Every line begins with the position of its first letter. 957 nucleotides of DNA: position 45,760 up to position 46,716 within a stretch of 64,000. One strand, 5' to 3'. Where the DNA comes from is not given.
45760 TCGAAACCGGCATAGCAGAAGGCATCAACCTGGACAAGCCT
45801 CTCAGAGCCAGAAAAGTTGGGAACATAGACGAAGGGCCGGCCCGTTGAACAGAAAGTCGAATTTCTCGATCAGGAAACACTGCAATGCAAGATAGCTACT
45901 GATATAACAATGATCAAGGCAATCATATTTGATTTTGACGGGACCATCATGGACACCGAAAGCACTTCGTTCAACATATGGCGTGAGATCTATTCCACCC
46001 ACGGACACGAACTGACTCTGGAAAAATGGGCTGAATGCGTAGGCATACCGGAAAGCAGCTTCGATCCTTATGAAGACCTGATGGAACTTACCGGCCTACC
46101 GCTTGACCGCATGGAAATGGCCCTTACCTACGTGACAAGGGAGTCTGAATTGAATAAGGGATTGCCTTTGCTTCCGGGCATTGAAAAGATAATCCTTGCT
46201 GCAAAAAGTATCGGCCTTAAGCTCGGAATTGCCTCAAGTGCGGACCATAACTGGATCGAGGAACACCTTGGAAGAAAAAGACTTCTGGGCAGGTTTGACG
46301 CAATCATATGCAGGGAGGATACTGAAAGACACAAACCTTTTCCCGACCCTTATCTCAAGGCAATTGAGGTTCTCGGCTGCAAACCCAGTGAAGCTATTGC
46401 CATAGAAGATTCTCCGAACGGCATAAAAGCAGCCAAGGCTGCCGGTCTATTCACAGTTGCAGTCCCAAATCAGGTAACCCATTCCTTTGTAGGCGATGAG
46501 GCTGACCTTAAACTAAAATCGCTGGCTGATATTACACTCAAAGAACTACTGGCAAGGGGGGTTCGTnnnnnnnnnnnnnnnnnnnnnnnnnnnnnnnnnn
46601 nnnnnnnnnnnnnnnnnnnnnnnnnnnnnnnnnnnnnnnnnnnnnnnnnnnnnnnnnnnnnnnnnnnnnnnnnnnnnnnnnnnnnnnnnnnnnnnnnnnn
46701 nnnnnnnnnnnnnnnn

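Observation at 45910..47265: Unusual fusion of a HAD phosphatase to a QueG-like 4Fe-4S (epoxyqueuosine-reductase-type) domain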

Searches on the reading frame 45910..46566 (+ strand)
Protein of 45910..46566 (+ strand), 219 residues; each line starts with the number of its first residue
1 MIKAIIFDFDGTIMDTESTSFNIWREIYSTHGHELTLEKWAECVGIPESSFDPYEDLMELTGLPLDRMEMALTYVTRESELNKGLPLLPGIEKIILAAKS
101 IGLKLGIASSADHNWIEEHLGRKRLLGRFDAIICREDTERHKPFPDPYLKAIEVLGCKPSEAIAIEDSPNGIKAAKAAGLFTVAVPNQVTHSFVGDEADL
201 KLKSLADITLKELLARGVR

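Call 65: search_solved_structures(query=window:45910-46566:+, max_evalue=1e-10)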
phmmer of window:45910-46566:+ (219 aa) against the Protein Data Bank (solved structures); distinct sequences matched with E-value up to 1e-10: 37.
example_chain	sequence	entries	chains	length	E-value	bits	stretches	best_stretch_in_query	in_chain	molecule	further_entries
3kbb_A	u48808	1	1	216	4.4e-20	75.5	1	3-208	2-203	Phosphorylated carbohydrates phosphatase TM_1254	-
1te2_A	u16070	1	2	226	8.2e-19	71.3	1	2-215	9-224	2-deoxyglucose-6-P phosphatase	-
3nas_A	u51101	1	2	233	2.5e-17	66.5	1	2-212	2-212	beta-phosphoglucomutase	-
9m7l_A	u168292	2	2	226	3.6e-17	65.9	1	4-208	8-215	Pseudouridine-5'-phosphatase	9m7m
3dv9_A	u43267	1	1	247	3.8e-17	65.9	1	2-207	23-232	beta-phosphoglucomutase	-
3l5k_A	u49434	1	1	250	6.8e-17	65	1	4-208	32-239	Haloacid dehalogenase-like hydrolase domain-containing protein 1A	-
7oct_A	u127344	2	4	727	7.8e-17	64.8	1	4-183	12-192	HAD hydrolase, family IA, variant 3 | Mannitol-1-phosphate dehydrogenase/phosphatase MtlD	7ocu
7ocn_A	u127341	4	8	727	7.8e-17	64.8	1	4-183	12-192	HAD hydrolase, family IA, variant 3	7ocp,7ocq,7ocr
3e58_A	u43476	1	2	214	9e-16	61.4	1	1-186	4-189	putative Beta-phosphoglucomutase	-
7ocs_A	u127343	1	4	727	1e-15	61.2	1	4-183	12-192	HAD hydrolase, family IA, variant 3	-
4gib_A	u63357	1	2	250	1.6e-15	60.6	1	1-188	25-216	Beta-phosphoglucomutase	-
6hdi_A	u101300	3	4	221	1.7e-15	60.4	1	1-186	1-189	Beta-phosphoglucomutase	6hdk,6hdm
6hdh_A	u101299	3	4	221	1.8e-15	60.3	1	1-186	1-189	Beta-phosphoglucomutase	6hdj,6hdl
1lvh_A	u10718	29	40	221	2.2e-15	60.1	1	1-186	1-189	beta-phosphoglucomutase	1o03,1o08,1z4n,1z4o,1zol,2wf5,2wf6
5olw_A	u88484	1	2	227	2.4e-15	60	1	1-186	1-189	Beta-phosphoglucomutase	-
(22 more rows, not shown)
